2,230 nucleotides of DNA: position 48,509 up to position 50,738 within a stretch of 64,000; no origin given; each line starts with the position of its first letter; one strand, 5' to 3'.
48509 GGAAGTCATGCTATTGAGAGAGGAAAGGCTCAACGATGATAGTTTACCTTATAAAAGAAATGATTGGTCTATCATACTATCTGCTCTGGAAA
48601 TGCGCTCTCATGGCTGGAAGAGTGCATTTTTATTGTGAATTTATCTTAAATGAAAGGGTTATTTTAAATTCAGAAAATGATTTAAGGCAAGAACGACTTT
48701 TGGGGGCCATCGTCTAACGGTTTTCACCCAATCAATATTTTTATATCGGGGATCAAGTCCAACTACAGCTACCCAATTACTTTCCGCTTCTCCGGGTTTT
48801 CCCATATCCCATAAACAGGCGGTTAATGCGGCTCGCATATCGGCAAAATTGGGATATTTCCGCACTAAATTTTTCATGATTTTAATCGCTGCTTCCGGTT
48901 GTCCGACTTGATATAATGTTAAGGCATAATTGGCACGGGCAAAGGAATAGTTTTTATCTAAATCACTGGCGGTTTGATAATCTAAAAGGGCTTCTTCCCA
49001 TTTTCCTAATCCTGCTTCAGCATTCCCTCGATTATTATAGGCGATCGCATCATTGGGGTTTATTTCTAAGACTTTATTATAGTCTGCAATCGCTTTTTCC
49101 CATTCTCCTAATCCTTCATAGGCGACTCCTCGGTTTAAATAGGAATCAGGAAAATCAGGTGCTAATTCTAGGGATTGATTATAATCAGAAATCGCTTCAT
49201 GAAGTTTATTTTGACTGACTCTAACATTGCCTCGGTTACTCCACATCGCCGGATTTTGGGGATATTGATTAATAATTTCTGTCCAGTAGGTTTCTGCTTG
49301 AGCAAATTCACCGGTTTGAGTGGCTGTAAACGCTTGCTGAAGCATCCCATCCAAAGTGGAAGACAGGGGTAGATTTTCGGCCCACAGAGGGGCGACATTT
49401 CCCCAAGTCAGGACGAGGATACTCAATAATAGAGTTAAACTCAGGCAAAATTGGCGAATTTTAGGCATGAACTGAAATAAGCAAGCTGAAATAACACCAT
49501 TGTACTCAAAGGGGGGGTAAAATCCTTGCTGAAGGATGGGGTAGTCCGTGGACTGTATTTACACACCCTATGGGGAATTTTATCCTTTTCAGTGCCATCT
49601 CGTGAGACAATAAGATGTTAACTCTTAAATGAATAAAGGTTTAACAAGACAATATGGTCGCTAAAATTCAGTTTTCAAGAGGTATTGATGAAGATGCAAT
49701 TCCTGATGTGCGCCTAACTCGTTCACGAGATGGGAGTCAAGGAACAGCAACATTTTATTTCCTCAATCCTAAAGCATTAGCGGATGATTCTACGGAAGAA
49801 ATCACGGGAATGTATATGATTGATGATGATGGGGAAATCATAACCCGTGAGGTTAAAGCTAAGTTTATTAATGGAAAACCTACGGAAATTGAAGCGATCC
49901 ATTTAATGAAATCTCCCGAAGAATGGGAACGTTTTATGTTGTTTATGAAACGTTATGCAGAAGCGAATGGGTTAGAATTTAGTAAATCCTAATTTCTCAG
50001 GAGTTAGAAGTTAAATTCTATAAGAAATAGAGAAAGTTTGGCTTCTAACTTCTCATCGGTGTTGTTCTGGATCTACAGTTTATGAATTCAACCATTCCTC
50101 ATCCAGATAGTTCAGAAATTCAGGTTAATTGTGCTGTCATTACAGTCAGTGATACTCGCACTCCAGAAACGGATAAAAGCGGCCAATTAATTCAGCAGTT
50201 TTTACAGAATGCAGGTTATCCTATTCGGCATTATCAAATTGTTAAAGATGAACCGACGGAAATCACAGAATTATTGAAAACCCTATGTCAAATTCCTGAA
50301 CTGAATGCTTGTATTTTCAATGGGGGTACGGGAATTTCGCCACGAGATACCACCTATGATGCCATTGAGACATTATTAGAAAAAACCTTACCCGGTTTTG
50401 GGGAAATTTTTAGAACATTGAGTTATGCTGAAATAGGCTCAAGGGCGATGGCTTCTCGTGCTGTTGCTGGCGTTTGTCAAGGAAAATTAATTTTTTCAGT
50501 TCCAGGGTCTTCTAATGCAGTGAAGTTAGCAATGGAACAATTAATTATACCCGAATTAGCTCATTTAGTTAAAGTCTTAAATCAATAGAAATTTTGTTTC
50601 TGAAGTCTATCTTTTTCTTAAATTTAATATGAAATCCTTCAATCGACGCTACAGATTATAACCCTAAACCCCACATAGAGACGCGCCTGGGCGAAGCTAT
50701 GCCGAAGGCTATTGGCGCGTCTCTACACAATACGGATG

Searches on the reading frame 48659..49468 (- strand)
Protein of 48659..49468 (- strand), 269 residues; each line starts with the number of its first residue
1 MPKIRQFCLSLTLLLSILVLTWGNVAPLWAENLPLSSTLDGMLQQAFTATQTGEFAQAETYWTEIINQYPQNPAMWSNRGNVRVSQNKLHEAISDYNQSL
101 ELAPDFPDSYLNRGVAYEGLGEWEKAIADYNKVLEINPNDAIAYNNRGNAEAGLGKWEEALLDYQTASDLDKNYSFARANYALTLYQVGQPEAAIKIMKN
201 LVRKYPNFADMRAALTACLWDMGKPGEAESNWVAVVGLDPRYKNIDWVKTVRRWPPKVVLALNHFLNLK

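Call 56: search_protein_families(library=pfam, proteins=[window:48659-49468:-], max_evalue=0.00001)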
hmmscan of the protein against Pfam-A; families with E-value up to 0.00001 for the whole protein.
window:48659-49468:- (269 aa): 15 families
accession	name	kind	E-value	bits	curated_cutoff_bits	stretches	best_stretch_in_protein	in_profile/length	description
PF00515.34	TPR_1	-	3.4e-33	112.5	27.8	3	108-140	2-34/34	Tetratricopeptide repeat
PF07719.23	TPR_2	-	5.1e-32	107.8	27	1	108-140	2-34/34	Tetratricopeptide repeat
PF13414.12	TPR_11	-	3.3e-26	91.2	26.8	2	80-121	1-42/42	TPR repeat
PF13432.12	TPR_16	-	8.6e-24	84.1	32.7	2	79-141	3-65/65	Tetratricopeptide repeat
PF13431.12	TPR_17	-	4.4e-21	73.8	24.4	2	130-161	2-33/34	Tetratricopeptide repeat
PF13424.12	TPR_12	-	8.3e-21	74.4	30.1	2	109-172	5-76/77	Tetratricopeptide repeat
PF13181.12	TPR_8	-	1.5e-19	68.8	25.7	1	108-140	2-34/34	Tetratricopeptide repeat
PF13428.12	TPR_14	-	1.5e-18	65.9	23.5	0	108-148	2-42/44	Tetratricopeptide repeat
PF13371.12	TPR_9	-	2.2e-18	66.5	35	2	97-143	19-65/73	Tetratricopeptide repeat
PF14559.12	TPR_19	-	3e-17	63.1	25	1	155-217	5-67/68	Tetratricopeptide repeat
PF13174.12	TPR_6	-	4.7e-16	58.7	26.3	0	108-139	1-32/33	Tetratricopeptide repeat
PF24575.1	TPR_Slam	-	2.7e-08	34.6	35.2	0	44-74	52-82/104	Surface lipoprotein assembly modifier, N-terminal TPR repeats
PF23914.1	TPR_CcmH_CycH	-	2.1e-06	28.1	42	0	67-108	44-85/158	Cytochrome c-type biogenesis protein H TPR domain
PF13176.12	TPR_7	-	2.8e-06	27.4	27.9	0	114-139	6-31/36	Tetratricopeptide repeat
PF13374.12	TPR_10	-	5.1e-06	26.8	27.5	0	143-166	4-27/42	Tetratricopeptide repeat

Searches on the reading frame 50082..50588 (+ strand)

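Call 56: search_protein_families(library=pfam, proteins=[window:50082-50588:+], max_evalue=0.00001)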
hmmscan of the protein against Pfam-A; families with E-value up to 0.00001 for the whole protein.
window:50082-50588:+ (168 aa): 1 family
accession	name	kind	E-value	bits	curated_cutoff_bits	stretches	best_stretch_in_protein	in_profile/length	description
PF00994.29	MoCF_biosynth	-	2.7e-31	108.6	26.6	1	18-161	1-144/144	Probable molybdopterin binding domain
